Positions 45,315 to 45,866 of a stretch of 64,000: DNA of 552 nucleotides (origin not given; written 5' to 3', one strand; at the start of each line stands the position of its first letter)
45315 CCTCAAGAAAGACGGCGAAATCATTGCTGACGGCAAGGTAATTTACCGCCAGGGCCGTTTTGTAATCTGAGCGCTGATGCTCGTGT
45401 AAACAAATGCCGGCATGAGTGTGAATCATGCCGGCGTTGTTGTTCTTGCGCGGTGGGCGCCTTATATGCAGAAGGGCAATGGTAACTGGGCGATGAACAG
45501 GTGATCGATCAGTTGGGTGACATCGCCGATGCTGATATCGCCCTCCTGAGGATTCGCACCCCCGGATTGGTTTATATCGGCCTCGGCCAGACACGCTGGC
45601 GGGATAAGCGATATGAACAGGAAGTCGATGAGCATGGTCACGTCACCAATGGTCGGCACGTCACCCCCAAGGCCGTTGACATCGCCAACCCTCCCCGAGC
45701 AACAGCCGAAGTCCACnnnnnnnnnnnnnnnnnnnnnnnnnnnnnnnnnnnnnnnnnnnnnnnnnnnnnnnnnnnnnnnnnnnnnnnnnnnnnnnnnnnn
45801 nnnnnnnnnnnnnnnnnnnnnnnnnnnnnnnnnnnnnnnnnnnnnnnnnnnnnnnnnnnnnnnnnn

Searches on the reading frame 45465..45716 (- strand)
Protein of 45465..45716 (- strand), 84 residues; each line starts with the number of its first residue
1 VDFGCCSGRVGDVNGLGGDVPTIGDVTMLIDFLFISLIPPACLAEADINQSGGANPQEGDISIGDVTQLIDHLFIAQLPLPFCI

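Call 10: search_protein_families(library=pfam, proteins=[window:45465-45716:-], max_evalue=10)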
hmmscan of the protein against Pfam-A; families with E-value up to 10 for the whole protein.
seq(84 aa): 1 family
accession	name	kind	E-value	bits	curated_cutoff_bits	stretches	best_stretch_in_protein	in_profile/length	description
PF00404.24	Dockerin_1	-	0.19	12.4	22.9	1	11-55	2-45/57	Dockerin type I domain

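Call 24: find_related_loci(query=A3, collection=genome_contigs, flank=6000)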
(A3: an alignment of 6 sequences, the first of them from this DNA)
Query A3 (80 aa) in genome_contigs; peptide patterns used: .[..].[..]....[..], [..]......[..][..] (x = any residue, [..] = any of these).
69 stretches matched a pattern; 38 encode a relative of the query (tblastn E <= 1e-3); 38 distinct loci.
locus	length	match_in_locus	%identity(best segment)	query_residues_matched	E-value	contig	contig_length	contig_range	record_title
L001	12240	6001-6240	63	1-80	8e-31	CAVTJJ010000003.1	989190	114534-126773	MAG: uncultured candidate division Zixibacteria bacterium isolate MFD05942.bin.1.404 genome assembly, contig: contig_177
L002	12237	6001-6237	65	1-79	7e-30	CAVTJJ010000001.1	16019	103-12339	MAG: uncultured candidate division Zixibacteria bacterium isolate MFD05942.bin.1.404 genome assembly, contig: contig_109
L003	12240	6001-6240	64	1-80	7e-30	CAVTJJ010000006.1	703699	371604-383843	MAG: uncultured candidate division Zixibacteria bacterium isolate MFD05942.bin.1.404 genome assembly, contig: contig_671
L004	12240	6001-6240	63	1-80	5e-29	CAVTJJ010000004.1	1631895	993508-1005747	MAG: uncultured candidate division Zixibacteria bacterium isolate MFD05942.bin.1.404 genome assembly, contig: contig_197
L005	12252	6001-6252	63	1-80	7e-28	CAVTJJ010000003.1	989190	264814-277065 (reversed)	MAG: uncultured candidate division Zixibacteria bacterium isolate MFD05942.bin.1.404 genome assembly, contig: contig_177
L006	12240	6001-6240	61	1-80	8e-28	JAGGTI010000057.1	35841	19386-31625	MAG: Candidatus Zixiibacteriota bacterium isolate AUK044 PB_MANV_044_c_000000000037, whole genome shotgun sequence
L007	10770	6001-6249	61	1-80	1e-27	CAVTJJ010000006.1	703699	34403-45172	MAG: uncultured candidate division Zixibacteria bacterium isolate MFD05942.bin.1.404 genome assembly, contig: contig_671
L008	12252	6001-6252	64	1-80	2e-27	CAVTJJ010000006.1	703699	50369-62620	MAG: uncultured candidate division Zixibacteria bacterium isolate MFD05942.bin.1.404 genome assembly, contig: contig_671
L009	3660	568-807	60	1-80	7e-27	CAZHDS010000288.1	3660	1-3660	MAG TPA_asm: uncultured Ignavibacteriales bacterium isolate binchicken_co86_98 genome assembly, contig: NODE_17854_lengt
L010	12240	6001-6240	63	1-80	2e-26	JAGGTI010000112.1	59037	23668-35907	MAG: Candidatus Zixiibacteriota bacterium isolate AUK044 PB_MANV_044_c_000000000013, whole genome shotgun sequence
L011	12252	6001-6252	57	1-80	6e-26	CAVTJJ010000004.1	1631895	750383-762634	MAG: uncultured candidate division Zixibacteria bacterium isolate MFD05942.bin.1.404 genome assembly, contig: contig_197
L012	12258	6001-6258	60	1-80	5e-26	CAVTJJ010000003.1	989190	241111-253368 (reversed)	MAG: uncultured candidate division Zixibacteria bacterium isolate MFD05942.bin.1.404 genome assembly, contig: contig_177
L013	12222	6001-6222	64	1-71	2e-25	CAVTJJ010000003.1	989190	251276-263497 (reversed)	MAG: uncultured candidate division Zixibacteria bacterium isolate MFD05942.bin.1.404 genome assembly, contig: contig_177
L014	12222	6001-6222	64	1-71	2e-25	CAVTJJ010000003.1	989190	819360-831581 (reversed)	MAG: uncultured candidate division Zixibacteria bacterium isolate MFD05942.bin.1.404 genome assembly, contig: contig_177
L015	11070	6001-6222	65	1-72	2e-25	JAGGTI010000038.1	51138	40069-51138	MAG: Candidatus Zixiibacteriota bacterium isolate AUK044 PB_MANV_044_c_000000000014, whole genome shotgun sequence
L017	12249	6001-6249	57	1-80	2e-24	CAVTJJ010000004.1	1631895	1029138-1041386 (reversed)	MAG: uncultured candidate division Zixibacteria bacterium isolate MFD05942.bin.1.404 genome assembly, contig: contig_197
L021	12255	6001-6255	59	1-80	2e-23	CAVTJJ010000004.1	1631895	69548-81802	MAG: uncultured candidate division Zixibacteria bacterium isolate MFD05942.bin.1.404 genome assembly, contig: contig_197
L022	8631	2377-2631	62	1-80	2e-23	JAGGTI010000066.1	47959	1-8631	MAG: Candidatus Zixiibacteriota bacterium isolate AUK044 PB_MANV_044_c_000000000019, whole genome shotgun sequence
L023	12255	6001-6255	60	1-80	3e-23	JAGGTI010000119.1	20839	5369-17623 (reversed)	MAG: Candidatus Zixiibacteriota bacterium isolate AUK044 PB_MANV_044_c_000000000107, whole genome shotgun sequence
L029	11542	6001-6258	56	1-80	1e-21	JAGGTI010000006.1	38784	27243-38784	MAG: Candidatus Zixiibacteriota bacterium isolate AUK044 PB_MANV_044_c_000000000029, whole genome shotgun sequence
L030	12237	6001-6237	52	2-80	3e-21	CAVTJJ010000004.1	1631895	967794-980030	MAG: uncultured candidate division Zixibacteria bacterium isolate MFD05942.bin.1.404 genome assembly, contig: contig_197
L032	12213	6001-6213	59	1-68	1e-20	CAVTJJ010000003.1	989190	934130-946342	MAG: uncultured candidate division Zixibacteria bacterium isolate MFD05942.bin.1.404 genome assembly, contig: contig_177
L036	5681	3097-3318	48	1-79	1e-16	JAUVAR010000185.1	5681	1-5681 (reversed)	MAG: Candidatus Zixiibacteriota bacterium isolate CSMAG_224 CSMAG_224_k127_15046916_length_5681_cov_9.0000, whole genome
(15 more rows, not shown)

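Call 26: predict_structure(alignment_id=A2)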
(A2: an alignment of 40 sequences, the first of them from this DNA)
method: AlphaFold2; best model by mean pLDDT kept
length: 84 residues; sequences in the alignment: 40
mean_pLDDT: 92.8   pTM: 0.83
mean pLDDT of the five models: 92.8, 92.0, 92.0, 91.7, 90.3
residues with pLDDT >= 90: 73; 70-90: 7; 50-70: 1; < 50: 3
segments of 3 or more residues with pLDDT < 50: 1-3
pLDDT, mean of each block of 10 residues (from residue 1): 74 89 97 97 96 95 98 96 93
secondary structure, 60 per line:
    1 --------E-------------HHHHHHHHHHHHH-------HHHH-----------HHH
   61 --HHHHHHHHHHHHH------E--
elements in order: H23-35 H43-46 H63-75

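Call 30: search_protein_families(library=pfam, alignment_id=A4, max_evalue=0.001)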
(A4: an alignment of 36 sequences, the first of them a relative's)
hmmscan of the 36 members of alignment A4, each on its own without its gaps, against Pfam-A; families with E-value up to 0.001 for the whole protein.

A. member 1, L001:2932-6240:+ (1103 aa): 2 families
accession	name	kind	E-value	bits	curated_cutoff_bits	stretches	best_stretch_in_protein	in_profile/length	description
PF00246.29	Peptidase_M14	-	2.7e-63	214.7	21.6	1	172-453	1-284/286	Zinc carboxypeptidase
PF20773.4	InhA-like_MAM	-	7.7e-18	65.1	26.9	1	545-664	41-161/191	Immune inhibitor A-like, MAM domain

B. families by the number of members that match (of 36 scanned): 42 families (the first 25 are shown)
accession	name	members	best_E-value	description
PF02412.23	TSP_3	8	8.7e-39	Thrombospondin type 3 repeat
PF00112.29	Peptidase_C1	4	3.3e-50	Papain family cysteine protease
PF18911.6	PKD_4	4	8.7e-13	PKD domain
PF00801.26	PKD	4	4.9e-10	PKD domain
PF13517.12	FG-GAP_3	3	7.1e-102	FG-GAP-like repeat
PF01839.29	FG-GAP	3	1.2e-46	FG-GAP repeat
PF20773.4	InhA-like_MAM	3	7.7e-18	Immune inhibitor A-like, MAM domain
PF05345.18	He_PIG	3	2.6e-09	Putative Ig domain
PF00246.29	Peptidase_M14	2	2.7e-63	Zinc carboxypeptidase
PF01640.23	Peptidase_C10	2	7.4e-48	Peptidase C10 family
PF01433.26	Peptidase_M1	2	9.5e-30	Peptidase family M1 domain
PF17164.10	DUF5122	2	3.7e-14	Domain of unknown function (DUF5122) beta-propeller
PF12768.13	Rax2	2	2.5e-13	Rax2 C-terminal beta propeller domain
PF17900.6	Peptidase_M1_N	2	5.6e-10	Peptidase M1 N-terminal domain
PF11617.13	Cu-binding_MopE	2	1.7e-09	Putative metal-binding motif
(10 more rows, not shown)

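Call 31: fold_search(model_id=the predicted structure, library=pdb)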
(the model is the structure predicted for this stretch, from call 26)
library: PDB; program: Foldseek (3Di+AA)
matches with E <= 10: 32; with E <= 0.001: 0
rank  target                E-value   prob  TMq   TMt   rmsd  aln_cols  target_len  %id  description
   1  4fl4_G                6.3e-02  1.00  0.67  0.82   2.1        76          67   25  Scaffoldin conformation and dynamics revealed by a ternary complex from the Clostridium thermocellum cellulosome (released 2012-06-27)
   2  4fl4_A                7.2e-02  0.99  0.67  0.81   2.0        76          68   26  Scaffoldin conformation and dynamics revealed by a ternary complex from the Clostridium thermocellum cellulosome (released 2012-06-27)
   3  2ccl_B                1.3e-01  0.98  0.61  0.80   2.4        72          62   25  THE S45A, T46A MUTANT OF THE TYPE I COHESIN-DOCKERIN COMPLEX FROM THE CELLULOSOME OF CLOSTRIDIUM THERMOCELLUM (released 2007-02-13)
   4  5n5p_B                1.6e-01  0.75  0.54  0.53   5.5        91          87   21  Crystal structure of Ruminococcus flavefaciens' type III complex containing the fifth cohesin from scaffoldin B and th (released 2018-02-28)
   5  4uyq_B                2.0e-01  0.95  0.62  0.70   2.3        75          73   20  High resolution structure of the third cohesin ScaC in complex with the ScaB dockerin with a mutation in the C-termina (released 2015-04-15)
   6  2mte_MODEL_1_A        2.0e-01  0.91  0.61  0.72   3.6        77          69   22  Solution structure of Doc48S (released 2014-10-15)
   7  4dh2_B                2.6e-01  0.94  0.65  0.74   2.4        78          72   19  Crystal structure of Coh-OlpC(Cthe_0452)-Doc435(Cthe_0435) complex: A novel type I Cohesin-Dockerin complex from Clost (released 2012-11-28)
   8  5nrm_B                3.0e-01  0.66  0.51  0.63   4.7        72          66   25  Crystal structure of the sixth cohesin from Acetivibrio cellulolyticus' scaffoldin B in complex with Cel5 dockerin S51 (released 2018-01-31)
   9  4fl4_D                3.2e-01  0.57  0.48  0.59   4.2        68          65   24  Scaffoldin conformation and dynamics revealed by a ternary complex from the Clostridium thermocellum cellulosome (released 2012-06-27)
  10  4uyp_B                4.3e-01  0.89  0.64  0.72   2.1        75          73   19  High resolution structure of the third cohesin ScaC in complex with the ScaB dockerin with a mutation in the N-termina (released 2015-04-15)
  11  5nrk_B                4.9e-01  0.60  0.56  0.67   4.7        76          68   24  Crystal structure of the sixth cohesin from Acetivibrio cellulolyticus' scaffoldin B in complex with Cel5 dockerin S15 (released 2018-01-31)
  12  4fl4_J                5.3e-01  0.80  0.62  0.77   2.5        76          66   24  Scaffoldin conformation and dynamics revealed by a ternary complex from the Clostridium thermocellum cellulosome (released 2012-06-27)
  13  4dh2_D                5.3e-01  0.77  0.61  0.72   2.8        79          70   22  Crystal structure of Coh-OlpC(Cthe_0452)-Doc435(Cthe_0435) complex: A novel type I Cohesin-Dockerin complex from Clost (released 2012-11-28)
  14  5nrk_D                6.1e-01  0.60  0.55  0.67   4.3        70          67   20  Crystal structure of the sixth cohesin from Acetivibrio cellulolyticus' scaffoldin B in complex with Cel5 dockerin S15 (released 2018-01-31)
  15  6kge_D                6.6e-01  0.80  0.56  0.75   2.4        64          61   23  Crystal structure of CaDoc0917(R16D)-CaCohA2 complex at pH 5.5 (released 2020-07-08)
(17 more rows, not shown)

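Call 32: search_protein_representatives(alignment_id=A2)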
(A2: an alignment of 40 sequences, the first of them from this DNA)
Query: 40 sequences, 102 profile positions. Proteins with E-value up to 0.001 (for the whole library): 16353; up to 1e-10: 3429; up to 1e-30: 62. The best 150 are listed.
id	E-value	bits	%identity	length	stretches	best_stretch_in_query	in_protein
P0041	1.1e-65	234.2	-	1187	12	17-79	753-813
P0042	1.0e-55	202.2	-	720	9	28-95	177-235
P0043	1.6e-51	188.7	-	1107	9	23-89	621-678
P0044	3.5e-50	184.4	-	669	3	19-101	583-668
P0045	1.0e-48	179.7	-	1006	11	24-97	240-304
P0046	1.5e-47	176.0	-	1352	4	21-101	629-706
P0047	3.8e-44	165.0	-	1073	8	18-88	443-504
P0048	3.6e-43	161.9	-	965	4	14-96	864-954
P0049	5.3e-42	158.1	-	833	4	19-101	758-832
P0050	5.8e-41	154.8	-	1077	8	25-89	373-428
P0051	6.1e-41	154.7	-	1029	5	18-97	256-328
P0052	8.6e-41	154.2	-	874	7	26-95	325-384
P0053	1.1e-40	153.9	-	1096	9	25-83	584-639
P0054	9.5e-40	150.9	-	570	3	17-96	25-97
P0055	1.1e-39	150.6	-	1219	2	14-102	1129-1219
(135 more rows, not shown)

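Call 37: search_protein_families(library=pfam, proteins=[L001:8759-11680:-, L010:8919-12239:-, L011:3498-4559:+, L014:6425-7822:-, L003:7933-10857:+, L015:6391-9072:+, L030:1786-3222:+, L005:2588-4486:+, L006:6305-7435:-, L014:10051-10608:+], max_evalue=0.01)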
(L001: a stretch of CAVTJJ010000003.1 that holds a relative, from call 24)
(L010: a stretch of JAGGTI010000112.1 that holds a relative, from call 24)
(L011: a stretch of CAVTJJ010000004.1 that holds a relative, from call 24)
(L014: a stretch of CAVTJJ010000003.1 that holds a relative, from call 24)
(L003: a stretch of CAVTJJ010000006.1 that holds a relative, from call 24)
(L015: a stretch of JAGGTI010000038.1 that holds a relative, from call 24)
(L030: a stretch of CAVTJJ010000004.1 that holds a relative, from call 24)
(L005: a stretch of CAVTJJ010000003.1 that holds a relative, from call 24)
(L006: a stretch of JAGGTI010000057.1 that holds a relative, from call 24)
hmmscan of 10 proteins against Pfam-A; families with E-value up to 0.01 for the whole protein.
L001:8759-11680:- (974 aa): 4 families
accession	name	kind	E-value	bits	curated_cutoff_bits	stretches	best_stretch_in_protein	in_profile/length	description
PF13860.13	FlgD_ig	-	8.2e-07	29.4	27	1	907-961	21-75/79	FlgD Ig-like domain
PF18962.6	Por_Secre_tail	-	0.0002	22.1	27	1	891-971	2-74/75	Secretion system C-terminal sorting domain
PF13585.12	CHU_C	-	0.0047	17.5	27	0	899-965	18-77/86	CHU_C Type IX secretion signal domain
PF06475.18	Glycolipid_bind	-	0.0087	16.1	25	0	623-736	63-166/180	Putative glycolipid-binding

L010:8919-12239:- (1107 aa): 6 families
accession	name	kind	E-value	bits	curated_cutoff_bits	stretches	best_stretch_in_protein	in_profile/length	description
PF13860.13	FlgD_ig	-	8e-09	35.8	27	1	1043-1095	24-76/79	FlgD Ig-like domain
PF18962.6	Por_Secre_tail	-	6.8e-07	29.9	27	1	1024-1104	2-74/75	Secretion system C-terminal sorting domain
PF13620.12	CarboxypepD_reg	-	3.2e-06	27.8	32.3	1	524-590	4-68/82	Carboxypeptidase regulatory-like domain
PF13585.12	CHU_C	-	0.00011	22.6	27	1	1044-1100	29-79/86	CHU_C Type IX secretion signal domain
PF19190.6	BACON_2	-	0.00013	22.2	25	0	78-131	10-69/94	Viral BACON domain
PF17963.7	Big_9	-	0.00023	22.4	23.6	1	8-58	38-88/89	Bacterial Ig domain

L011:3498-4559:+ (354 aa): 3 families
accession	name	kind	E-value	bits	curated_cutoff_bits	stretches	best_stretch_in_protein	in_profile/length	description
PF13860.13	FlgD_ig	-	9.5e-08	32.4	27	1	277-339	9-73/79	FlgD Ig-like domain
PF18962.6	Por_Secre_tail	-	7.2e-07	29.8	27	1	270-351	2-74/75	Secretion system C-terminal sorting domain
PF10633.15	NPCBM_assoc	-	0.0044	17.6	24.4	0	186-237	24-76/78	NPCBM-associated, NEW3 domain of alpha-galactosidase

L014:6425-7822:- (466 aa): 3 families
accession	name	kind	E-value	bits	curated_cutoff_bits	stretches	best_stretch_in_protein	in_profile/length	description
PF18962.6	Por_Secre_tail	-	0.00027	21.6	27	1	413-445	2-34/75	Secretion system C-terminal sorting domain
PF17164.10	DUF5122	-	0.00053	20.6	27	0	160-185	6-31/36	Domain of unknown function (DUF5122) beta-propeller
PF13860.13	FlgD_ig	-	0.007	16.8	27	0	420-457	11-49/79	FlgD Ig-like domain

L003:7933-10857:+ (975 aa): 4 families
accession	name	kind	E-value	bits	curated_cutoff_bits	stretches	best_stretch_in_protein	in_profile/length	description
PF00072.30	Response_reg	-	6.5e-21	75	30.2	1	857-965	2-110/111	Response regulator receiver domain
PF13185.12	GAF_2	-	5e-12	46.6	28.6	1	131-256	6-128/136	GAF domain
PF13492.12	GAF_3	-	1.6e-08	35.5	27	1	131-263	4-127/129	GAF domain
PF01590.32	GAF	-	3.8e-06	27.9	22.4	0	131-261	4-131/133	GAF domain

L015:6391-9072:+ (894 aa): 0 families

L030:1786-3222:+ (479 aa): 4 families
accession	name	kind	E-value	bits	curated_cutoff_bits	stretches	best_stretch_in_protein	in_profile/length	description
PF12679.13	ABC2_membrane_2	-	1e-28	100.8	27.2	1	11-379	2-247/283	ABC-2 family transporter protein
PF12698.13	ABC2_membrane_3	-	1.6e-07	31.2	31.6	1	137-263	170-289/347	ABC-2 family transporter protein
PF12040.14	DUF3526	-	9.1e-07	30.1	25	1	332-407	52-127/144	Domain of unknown function (DUF3526)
PF03379.19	CcmB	-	0.0049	16.8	24.9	1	141-267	57-178/215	CcmB protein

L005:2588-4486:+ (633 aa): 1 family
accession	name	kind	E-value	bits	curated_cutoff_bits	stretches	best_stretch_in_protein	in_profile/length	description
PF01391.23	Collagen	-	0.00016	21.8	27.2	1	544-571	7-34/60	Collagen triple helix repeat (20 copies)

L006:6305-7435:- (377 aa): 6 families
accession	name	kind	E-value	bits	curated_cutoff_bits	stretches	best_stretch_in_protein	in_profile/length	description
PF00534.26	Glycos_transf_1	-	1.5e-34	119.4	26.4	1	181-351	2-169/172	Glycosyl transferases group 1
PF13692.12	Glyco_trans_1_4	-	2.1e-31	109.5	27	1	196-340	3-142/142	Glycosyl transferases group 1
PF20706.3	GT4-conflict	-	5.2e-14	52.5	26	1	189-318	193-325/385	Family 4 Glycosyltransferase in conflict systems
PF13439.12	Glyco_transf_4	-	3e-11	44.1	28.5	1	17-173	1-170/170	Glycosyltransferase Family 4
PF13579.12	Glyco_trans_4_4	-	4.7e-07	30.7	29.7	1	18-167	1-157/158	Glycosyl transferase 4-like domain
PF13524.12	Glyco_trans_1_2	-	0.0048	17.3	25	0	227-363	16-137/144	Glycosyl transferase-like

L014:10051-10608:+ (186 aa): 1 family
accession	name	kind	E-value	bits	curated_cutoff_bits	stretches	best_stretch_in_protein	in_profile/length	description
PF14352.11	DUF4402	-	0.0023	19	25.2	1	78-183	49-129/129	Domain of unknown function (DUF4402)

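Call 38: search_protein_families(library=pfam, proteins=[L021:6292-8580:+, L029:5806-7125:+, L036:3278-5350:+, L003:1560-3767:+, L023:1396-3756:+, L012:6347-7507:+, L017:4028-5245:+, L005:6625-8175:+], max_evalue=0.01)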
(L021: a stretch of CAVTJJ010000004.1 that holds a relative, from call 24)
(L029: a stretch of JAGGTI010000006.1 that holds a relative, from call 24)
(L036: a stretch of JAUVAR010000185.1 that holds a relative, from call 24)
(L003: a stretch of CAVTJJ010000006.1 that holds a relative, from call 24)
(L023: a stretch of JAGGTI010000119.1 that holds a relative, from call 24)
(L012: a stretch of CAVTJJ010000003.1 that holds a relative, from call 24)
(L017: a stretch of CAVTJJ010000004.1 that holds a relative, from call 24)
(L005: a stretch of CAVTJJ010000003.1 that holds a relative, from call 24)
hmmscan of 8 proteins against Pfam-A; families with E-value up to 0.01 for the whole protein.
L021:6292-8580:+ (763 aa): 1 family
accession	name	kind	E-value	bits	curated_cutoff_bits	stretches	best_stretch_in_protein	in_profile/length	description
PF06739.17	SBBP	-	1.4e-10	41.3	20.5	0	326-341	20-35/38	Beta-propeller repeat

L029:5806-7125:+ (440 aa): 0 families

L036:3278-5350:+ (691 aa): 1 family
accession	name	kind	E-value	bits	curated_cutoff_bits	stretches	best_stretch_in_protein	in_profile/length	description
PF00404.24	Dockerin_1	-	0.00013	22.5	22.9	1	107-161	3-56/57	Dockerin type I domain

L003:1560-3767:+ (736 aa): 2 families
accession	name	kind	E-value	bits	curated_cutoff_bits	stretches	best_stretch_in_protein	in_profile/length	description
PF19190.6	BACON_2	-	5e-11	42.8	25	1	250-310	4-64/94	Viral BACON domain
PF00404.24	Dockerin_1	-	0.00055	20.5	22.9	1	670-724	2-56/57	Dockerin type I domain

L023:1396-3756:+ (787 aa): 2 families
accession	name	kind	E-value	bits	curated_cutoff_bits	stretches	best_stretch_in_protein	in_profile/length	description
PF19190.6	BACON_2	-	5.2e-09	36.3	25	1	299-381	3-87/94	Viral BACON domain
PF00404.24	Dockerin_1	-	5.8e-09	36.5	22.9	1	721-775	2-56/57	Dockerin type I domain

L012:6347-7507:+ (387 aa): 1 family
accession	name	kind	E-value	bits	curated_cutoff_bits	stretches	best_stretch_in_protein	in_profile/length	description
PF05048.19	NosD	-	1.3e-07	31.7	23.6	1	100-218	51-172/212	Periplasmic copper-binding protein (NosD)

L017:4028-5245:+ (406 aa): 0 families

L005:6625-8175:+ (517 aa): 0 families

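Call 48: find_related_loci(query=A3, collection=metagenome_contigs, flank=10000)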
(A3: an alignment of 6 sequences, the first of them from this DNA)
Query A3 (80 aa) in metagenome_contigs; peptide patterns used: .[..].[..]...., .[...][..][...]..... (x = any residue, [..] = any of these).
323 stretches matched a pattern; 142 encode a relative of the query (tblastn E <= 1e-3); the best 80 are kept; 80 distinct loci.
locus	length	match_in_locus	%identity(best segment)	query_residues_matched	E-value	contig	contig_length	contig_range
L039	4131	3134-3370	68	1-79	3e-32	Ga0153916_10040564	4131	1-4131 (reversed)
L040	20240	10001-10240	64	1-80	1e-30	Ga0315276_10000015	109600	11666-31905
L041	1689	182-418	68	1-79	1e-30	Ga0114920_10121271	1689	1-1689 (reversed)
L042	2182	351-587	65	1-79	5e-30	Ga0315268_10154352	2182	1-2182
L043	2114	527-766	61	1-80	1e-29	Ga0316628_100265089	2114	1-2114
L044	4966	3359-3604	63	1-80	1e-29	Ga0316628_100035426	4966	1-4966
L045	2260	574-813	63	1-80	3e-29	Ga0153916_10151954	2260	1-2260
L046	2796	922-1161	60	1-80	2e-28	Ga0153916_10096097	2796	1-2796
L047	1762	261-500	63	1-80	2e-28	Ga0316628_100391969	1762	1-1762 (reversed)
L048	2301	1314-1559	61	1-80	7e-28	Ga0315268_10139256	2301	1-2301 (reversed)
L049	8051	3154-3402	59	1-80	6e-28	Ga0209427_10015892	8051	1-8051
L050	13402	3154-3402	59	1-80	6e-28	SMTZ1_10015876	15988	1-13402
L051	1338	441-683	60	1-77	1e-27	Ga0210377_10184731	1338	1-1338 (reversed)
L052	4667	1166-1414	55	1-80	2e-27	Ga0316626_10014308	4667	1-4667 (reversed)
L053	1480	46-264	70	1-71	2e-27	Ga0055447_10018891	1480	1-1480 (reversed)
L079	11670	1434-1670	52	1-79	5e-25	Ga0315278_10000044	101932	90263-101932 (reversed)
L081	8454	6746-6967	64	1-71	9e-25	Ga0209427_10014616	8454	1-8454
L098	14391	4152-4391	53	1-80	2e-23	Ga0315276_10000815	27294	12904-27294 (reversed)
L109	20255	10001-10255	52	1-80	2e-22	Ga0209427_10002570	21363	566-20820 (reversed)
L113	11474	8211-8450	59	1-72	2e-22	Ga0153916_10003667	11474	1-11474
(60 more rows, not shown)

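Call 52: search_protein_families(library=pfam, alignment_id=A5, max_evalue=0.01)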
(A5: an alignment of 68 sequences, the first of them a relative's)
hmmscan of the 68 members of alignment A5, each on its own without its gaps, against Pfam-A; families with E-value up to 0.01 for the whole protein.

A. member 1, L098:4577-8257:+ (1227 aa): 4 families
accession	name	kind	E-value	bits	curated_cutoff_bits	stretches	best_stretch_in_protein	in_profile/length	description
PF00082.27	Peptidase_S8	-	8.6e-51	173.4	21.8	1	180-454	3-274/288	Subtilase family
PF13517.12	FG-GAP_3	-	5.8e-13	49.7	26.9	2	853-916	1-60/61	FG-GAP-like repeat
PF01839.29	FG-GAP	-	1.4e-10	41.3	22.1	1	846-873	2-32/37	FG-GAP repeat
PF18962.6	Por_Secre_tail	-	9.1e-10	39.1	27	1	1149-1224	2-74/75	Secretion system C-terminal sorting domain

B. families by the number of members that match (of 68 scanned): 118 families (the first 25 are shown)
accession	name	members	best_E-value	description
PF18962.6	Por_Secre_tail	7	3.1e-10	Secretion system C-terminal sorting domain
PF13860.13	FlgD_ig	6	1.5e-10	FlgD Ig-like domain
PF07719.23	TPR_2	5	4.6e-20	Tetratricopeptide repeat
PF13428.12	TPR_14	5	5.8e-15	Tetratricopeptide repeat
PF00515.34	TPR_1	5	2.1e-14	Tetratricopeptide repeat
PF14537.11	Cytochrom_c3_2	4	2.7e-20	Cytochrome c3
PF14522.11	Cytochrome_C7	4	3.5e-20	Cytochrome c7 and related cytochrome c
PF09699.15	Paired_CXXCH_1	4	6.5e-18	Doubled CXXCH motif (Paired_CXXCH_1)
PF13432.12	TPR_16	4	3.9e-12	Tetratricopeptide repeat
PF13181.12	TPR_8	4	2.9e-11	Tetratricopeptide repeat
PF01292.26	Ni_hydr_CYTB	4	4.3e-11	Prokaryotic cytochrome b561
PF00082.27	Peptidase_S8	3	1e-57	Subtilase family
PF13424.12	TPR_12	3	1.1e-49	Tetratricopeptide repeat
PF14559.12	TPR_19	3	4.3e-20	Tetratricopeptide repeat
PF13414.12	TPR_11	3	6.1e-08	TPR repeat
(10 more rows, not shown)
